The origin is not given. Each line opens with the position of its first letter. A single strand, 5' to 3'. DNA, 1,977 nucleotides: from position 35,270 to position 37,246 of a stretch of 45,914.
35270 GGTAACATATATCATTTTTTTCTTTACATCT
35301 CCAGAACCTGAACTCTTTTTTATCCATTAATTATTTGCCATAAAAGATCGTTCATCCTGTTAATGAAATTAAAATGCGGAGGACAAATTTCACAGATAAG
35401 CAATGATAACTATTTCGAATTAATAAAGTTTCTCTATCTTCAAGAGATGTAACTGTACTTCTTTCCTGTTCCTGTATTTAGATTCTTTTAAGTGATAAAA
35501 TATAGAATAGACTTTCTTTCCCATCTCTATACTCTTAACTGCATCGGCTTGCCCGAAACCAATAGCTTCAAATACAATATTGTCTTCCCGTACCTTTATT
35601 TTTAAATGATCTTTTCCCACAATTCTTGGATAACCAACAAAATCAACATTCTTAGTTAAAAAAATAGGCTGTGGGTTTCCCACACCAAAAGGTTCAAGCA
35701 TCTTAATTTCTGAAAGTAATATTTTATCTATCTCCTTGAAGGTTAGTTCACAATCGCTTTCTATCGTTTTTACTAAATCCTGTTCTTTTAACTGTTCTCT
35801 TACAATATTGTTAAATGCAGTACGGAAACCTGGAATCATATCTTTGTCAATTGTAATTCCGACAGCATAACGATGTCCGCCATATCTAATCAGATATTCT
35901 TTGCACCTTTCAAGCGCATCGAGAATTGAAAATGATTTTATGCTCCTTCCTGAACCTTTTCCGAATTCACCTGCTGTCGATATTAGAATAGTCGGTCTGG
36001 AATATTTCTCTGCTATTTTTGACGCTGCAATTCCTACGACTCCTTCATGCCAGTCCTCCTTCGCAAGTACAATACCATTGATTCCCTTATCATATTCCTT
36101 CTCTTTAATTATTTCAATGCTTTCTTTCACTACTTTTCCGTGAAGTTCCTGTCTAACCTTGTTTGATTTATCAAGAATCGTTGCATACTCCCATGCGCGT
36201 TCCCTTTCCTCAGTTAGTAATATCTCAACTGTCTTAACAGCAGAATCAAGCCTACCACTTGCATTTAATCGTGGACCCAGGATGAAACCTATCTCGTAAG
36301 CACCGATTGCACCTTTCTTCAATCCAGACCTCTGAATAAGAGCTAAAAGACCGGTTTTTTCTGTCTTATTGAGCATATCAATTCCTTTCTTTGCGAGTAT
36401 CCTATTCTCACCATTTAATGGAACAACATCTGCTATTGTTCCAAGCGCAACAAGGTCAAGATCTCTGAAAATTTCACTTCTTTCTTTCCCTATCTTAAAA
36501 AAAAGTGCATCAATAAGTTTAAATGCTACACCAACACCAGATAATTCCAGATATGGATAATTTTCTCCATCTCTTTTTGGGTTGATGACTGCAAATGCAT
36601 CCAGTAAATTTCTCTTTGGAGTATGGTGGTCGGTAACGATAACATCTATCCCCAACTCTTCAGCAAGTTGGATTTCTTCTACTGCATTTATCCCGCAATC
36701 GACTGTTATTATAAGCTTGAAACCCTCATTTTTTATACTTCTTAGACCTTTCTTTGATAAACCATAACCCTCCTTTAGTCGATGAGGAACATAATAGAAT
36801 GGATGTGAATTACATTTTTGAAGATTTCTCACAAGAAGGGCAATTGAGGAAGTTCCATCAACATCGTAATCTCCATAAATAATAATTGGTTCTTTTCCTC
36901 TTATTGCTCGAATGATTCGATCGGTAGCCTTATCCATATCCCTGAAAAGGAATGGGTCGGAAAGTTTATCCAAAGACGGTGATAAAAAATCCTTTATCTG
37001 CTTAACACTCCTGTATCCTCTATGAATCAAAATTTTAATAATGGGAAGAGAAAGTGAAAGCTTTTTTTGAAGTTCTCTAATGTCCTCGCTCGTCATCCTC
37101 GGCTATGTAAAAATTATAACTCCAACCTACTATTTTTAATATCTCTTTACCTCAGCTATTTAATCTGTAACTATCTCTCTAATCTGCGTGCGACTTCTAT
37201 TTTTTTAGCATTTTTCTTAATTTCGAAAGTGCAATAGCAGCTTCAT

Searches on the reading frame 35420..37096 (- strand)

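Call 91: search_protein_families(library=pfam, proteins=[window:35420-37096:-], max_evalue=0.00001)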
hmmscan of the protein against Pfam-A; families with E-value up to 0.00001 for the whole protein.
window:35420-37096:- (558 aa): 3 families
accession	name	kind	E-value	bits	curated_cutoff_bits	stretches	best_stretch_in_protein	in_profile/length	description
PF01368.27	DHH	-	5.4e-26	91.8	28.1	1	71-220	2-125/125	DHH family, N-terminal domain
PF17768.7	RecJ_OB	-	8.3e-26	90.6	27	1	448-551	2-105/107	RecJ OB domain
PF02272.25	DHHA1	-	2.5e-11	44.4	25.9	1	340-433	3-101/102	DHHA1 domain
